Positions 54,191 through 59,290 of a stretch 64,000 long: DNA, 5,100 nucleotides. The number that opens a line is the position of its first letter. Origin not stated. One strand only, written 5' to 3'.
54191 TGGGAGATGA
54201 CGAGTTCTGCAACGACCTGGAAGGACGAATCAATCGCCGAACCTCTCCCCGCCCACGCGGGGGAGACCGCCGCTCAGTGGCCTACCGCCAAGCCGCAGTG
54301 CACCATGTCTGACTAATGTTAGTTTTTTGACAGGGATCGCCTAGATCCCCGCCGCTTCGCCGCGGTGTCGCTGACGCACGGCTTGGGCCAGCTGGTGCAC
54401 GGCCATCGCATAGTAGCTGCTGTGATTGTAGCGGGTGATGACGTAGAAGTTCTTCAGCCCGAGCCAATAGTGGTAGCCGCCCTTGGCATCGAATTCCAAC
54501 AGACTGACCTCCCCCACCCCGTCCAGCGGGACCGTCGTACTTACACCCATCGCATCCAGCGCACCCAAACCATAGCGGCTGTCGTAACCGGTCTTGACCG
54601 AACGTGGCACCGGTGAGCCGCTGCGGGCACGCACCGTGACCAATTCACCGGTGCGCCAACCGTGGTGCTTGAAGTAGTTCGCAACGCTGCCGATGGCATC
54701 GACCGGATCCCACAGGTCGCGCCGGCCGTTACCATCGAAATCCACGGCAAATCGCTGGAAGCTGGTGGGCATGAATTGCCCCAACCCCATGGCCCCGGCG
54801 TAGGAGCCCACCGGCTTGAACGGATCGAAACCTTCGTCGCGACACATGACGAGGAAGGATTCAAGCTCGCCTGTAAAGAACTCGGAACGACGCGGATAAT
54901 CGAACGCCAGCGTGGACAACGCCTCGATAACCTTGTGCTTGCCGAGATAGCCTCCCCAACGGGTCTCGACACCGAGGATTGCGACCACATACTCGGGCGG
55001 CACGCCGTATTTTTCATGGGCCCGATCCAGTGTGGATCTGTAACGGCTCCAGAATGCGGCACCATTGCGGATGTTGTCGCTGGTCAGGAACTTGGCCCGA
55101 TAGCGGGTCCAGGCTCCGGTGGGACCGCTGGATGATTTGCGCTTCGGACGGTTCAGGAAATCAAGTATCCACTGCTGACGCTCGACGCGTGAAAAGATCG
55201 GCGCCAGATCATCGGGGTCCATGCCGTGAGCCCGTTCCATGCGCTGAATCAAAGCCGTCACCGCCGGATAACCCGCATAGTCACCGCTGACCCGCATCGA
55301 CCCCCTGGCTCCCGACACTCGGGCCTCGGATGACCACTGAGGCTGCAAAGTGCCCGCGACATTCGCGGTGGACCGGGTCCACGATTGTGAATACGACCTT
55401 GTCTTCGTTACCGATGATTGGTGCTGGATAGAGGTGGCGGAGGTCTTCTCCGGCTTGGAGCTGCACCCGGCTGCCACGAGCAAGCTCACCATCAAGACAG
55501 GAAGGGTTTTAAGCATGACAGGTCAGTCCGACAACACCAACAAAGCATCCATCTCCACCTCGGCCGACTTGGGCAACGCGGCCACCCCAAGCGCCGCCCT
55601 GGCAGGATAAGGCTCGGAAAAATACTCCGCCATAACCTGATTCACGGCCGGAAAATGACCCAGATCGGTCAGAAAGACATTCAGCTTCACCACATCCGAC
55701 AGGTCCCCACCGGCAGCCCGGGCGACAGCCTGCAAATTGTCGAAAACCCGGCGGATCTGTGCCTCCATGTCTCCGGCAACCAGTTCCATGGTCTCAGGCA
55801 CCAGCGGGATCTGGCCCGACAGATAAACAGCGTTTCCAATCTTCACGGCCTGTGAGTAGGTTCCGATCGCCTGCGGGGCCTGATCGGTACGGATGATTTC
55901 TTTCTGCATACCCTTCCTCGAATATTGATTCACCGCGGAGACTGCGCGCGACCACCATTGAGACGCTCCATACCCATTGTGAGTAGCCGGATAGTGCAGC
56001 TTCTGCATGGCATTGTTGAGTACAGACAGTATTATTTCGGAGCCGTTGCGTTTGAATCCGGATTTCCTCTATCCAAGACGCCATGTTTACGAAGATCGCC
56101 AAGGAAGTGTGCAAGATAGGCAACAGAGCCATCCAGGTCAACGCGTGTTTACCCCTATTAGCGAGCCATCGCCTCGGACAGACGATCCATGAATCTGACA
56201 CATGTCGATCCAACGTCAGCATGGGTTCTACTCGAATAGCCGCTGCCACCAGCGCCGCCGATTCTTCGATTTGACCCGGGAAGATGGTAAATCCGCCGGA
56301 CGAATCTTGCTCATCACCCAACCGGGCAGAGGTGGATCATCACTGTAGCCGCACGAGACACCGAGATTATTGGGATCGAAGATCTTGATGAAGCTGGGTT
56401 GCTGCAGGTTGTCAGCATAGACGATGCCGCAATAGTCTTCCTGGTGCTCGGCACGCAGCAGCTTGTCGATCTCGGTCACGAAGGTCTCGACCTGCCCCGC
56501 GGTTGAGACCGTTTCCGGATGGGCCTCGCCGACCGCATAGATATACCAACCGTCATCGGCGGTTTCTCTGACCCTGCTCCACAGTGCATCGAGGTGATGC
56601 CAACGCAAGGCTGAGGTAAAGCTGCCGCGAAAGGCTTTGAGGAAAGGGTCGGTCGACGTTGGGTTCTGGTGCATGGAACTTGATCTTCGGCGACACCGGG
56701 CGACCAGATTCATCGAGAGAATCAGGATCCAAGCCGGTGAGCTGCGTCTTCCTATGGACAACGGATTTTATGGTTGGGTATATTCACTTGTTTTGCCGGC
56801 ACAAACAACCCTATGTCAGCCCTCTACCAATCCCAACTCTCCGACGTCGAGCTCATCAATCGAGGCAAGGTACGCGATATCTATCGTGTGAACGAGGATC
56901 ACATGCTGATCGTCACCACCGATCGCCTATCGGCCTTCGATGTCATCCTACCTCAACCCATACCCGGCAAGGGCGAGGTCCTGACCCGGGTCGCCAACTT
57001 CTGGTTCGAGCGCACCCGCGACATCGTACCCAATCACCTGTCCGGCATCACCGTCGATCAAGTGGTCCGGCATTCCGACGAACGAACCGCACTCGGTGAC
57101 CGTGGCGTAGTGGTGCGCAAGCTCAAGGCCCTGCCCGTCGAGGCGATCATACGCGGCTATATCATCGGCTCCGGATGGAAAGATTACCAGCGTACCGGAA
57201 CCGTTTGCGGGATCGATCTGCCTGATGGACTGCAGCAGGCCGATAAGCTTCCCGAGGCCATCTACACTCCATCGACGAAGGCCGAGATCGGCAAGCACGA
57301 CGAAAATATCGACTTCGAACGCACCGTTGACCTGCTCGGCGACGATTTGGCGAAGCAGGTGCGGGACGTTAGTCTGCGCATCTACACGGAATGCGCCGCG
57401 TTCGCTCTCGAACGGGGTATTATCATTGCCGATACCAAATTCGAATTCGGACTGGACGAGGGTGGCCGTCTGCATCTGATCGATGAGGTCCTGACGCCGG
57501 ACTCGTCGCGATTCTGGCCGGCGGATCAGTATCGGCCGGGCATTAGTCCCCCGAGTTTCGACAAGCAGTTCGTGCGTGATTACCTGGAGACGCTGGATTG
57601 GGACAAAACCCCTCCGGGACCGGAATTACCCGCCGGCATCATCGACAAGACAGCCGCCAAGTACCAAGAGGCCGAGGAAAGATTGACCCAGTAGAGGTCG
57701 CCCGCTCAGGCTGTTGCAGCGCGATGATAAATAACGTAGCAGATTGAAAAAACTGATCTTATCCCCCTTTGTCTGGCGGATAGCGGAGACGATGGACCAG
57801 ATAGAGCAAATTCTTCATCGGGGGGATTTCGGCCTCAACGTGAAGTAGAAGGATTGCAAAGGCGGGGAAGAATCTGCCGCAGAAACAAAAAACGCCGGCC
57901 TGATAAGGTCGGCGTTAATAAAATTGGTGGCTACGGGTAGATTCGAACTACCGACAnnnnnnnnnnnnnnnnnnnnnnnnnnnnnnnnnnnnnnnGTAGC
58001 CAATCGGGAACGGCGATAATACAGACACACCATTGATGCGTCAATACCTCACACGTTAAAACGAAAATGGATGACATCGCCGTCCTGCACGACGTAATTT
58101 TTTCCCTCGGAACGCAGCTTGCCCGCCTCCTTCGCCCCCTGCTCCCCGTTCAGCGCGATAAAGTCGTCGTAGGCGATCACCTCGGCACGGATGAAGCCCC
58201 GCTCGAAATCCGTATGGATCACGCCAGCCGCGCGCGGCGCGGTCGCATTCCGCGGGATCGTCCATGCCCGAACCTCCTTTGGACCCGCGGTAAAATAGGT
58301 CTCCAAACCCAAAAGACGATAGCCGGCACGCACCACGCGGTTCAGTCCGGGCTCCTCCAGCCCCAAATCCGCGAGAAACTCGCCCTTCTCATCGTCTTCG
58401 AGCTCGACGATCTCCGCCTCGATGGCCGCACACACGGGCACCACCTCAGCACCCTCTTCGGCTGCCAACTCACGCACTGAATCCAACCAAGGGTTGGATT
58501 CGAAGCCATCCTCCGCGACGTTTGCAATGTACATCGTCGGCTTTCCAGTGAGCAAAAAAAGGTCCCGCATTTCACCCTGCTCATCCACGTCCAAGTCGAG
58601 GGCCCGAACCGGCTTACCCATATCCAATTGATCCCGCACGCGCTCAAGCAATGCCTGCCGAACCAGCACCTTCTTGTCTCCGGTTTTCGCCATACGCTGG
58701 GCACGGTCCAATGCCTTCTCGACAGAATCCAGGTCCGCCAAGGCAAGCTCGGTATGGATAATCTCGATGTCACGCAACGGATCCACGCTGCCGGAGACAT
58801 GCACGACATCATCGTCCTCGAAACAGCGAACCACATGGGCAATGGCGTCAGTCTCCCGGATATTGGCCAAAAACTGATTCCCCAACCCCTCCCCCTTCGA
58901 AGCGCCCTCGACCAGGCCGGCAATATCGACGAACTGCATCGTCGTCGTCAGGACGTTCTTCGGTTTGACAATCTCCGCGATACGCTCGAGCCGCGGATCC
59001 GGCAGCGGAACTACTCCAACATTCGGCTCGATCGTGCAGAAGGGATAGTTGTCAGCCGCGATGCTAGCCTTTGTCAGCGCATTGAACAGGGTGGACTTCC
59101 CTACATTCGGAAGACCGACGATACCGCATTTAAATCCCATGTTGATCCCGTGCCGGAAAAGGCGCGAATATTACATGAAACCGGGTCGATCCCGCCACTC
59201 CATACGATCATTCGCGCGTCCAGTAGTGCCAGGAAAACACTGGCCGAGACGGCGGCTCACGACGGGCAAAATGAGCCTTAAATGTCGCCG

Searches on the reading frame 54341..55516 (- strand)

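Call 11: search_protein_families(library=pfam, proteins=[window:54341-55516:-], max_evalue=0.01)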
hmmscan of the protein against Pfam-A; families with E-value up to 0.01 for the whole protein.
window:54341-55516:- (391 aa): 2 families
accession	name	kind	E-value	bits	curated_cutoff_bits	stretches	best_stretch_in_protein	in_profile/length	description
PF13406.11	SLT_2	-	1.7e-91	306.9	24.3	1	86-378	6-292/292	Transglycosylase SLT domain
PF01464.25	SLT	-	5.6e-06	26.3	21.3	1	237-290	32-84/117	Transglycosylase SLT domain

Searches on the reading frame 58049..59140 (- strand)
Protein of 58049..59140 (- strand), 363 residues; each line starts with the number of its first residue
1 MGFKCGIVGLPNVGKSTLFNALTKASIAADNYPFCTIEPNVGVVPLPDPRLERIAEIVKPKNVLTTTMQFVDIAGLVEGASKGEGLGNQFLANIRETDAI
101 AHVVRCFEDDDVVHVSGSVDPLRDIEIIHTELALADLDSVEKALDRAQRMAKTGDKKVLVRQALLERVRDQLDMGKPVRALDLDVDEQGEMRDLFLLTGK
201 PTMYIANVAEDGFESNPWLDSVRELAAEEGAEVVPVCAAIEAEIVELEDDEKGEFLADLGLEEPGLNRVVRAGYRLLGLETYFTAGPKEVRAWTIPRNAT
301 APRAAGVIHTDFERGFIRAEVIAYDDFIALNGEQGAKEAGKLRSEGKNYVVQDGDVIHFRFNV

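Call 34: list_cluster_members(proteins=[window:58049-59140:-, window:1882-3543:+, window:41874-44942:-, window:37296-37943:+, window:35432-36091:+, window:30313-31455:+, window:40899-41810:+, window:17155-22029:-, window:49373-51685:+, window:54341-55516:-])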
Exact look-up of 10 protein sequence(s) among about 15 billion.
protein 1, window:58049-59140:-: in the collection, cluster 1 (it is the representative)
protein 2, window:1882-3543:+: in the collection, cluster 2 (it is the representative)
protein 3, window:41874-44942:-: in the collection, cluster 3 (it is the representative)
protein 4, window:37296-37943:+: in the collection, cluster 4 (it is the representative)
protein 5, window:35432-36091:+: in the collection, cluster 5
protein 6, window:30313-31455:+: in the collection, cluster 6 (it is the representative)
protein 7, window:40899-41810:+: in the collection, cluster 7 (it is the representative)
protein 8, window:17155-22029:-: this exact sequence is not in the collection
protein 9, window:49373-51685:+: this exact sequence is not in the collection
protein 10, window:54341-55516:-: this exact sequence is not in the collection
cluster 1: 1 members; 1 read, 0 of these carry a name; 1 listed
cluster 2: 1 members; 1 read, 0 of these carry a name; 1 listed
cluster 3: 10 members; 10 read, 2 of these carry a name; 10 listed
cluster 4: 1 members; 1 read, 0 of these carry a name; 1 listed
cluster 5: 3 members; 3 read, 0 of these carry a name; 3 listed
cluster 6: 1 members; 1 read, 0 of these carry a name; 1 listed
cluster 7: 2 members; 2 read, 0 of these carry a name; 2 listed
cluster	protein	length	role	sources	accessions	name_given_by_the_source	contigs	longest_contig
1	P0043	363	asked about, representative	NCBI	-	-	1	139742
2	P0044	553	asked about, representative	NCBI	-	-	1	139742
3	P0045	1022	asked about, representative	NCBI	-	-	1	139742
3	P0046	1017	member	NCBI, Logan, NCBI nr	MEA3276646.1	MAG: efflux RND transporter permease subunit [Pseudomonadota bacterium] | efflux RND transporter permease subunit [Pseudomonadota bacterium]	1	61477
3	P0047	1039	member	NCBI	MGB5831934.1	MAG: efflux RND transporter permease subunit [Thiohalocapsa sp.]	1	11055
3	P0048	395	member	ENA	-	-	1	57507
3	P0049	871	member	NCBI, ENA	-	-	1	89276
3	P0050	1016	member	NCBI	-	-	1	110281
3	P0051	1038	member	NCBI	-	-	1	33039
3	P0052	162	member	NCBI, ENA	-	-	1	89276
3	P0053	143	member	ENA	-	-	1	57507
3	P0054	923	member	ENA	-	-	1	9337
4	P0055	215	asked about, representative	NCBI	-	-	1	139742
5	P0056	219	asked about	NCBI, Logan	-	-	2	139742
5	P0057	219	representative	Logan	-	-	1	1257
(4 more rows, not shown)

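Call 59: find_encoding_contigs(protein=P0050, flank=10000, max_places=2)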
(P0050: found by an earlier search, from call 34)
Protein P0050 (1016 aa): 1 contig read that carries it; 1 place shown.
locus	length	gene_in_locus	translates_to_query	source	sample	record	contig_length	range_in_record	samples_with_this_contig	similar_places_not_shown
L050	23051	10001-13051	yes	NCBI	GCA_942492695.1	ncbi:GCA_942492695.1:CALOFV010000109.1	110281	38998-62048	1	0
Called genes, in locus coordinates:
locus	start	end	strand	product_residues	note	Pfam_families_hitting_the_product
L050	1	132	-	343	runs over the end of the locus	PF00037:Fer4 (faint), PF12838:Fer4_7, PF13247:Fer4_11, PF12797:Fer4_2 (weak), PF13237:Fer4_10 (weak), PF12838:Fer4_7 (weak), PF13187:Fer4_9 (weak), PF13247:Fer4_11 (weak), +3 more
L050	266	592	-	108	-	-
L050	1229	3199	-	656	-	PF14522:Cytochrome_C7 (faint), PF14537:Cytochrom_c3_2 (faint), PF22113:Mtrc-MtrF_II-IV_dom (weak), PF01292:Ni_hydr_CYTB (weak)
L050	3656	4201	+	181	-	PF00005:ABC_tran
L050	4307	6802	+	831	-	PF02687:FtsX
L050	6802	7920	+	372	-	PF07143:AttH, PF17186:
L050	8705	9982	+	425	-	PF25917:BSH_RND, PF25973:BSH_CzcB, PF25984:BSH_YknX (faint), PF25876:HH_MFP_RND, PF25885:HH_EMRA (weak), PF25989:YknX_C (weak), PF25967:RND-MFP_C (weak)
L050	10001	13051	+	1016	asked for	PF00873:ACR_tran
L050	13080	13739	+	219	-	PF03167:UDG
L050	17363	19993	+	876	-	PF08206:OB_RNB, PF17876:CSD2, PF00773:RNB, PF00575:S1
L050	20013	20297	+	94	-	-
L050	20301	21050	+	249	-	PF08032:SpoU_sub_bind, PF00588:SpoU_methylase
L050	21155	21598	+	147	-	-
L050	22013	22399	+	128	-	PF01042:Ribonuc_L-PSP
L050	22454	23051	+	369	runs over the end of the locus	PF13406:SLT_2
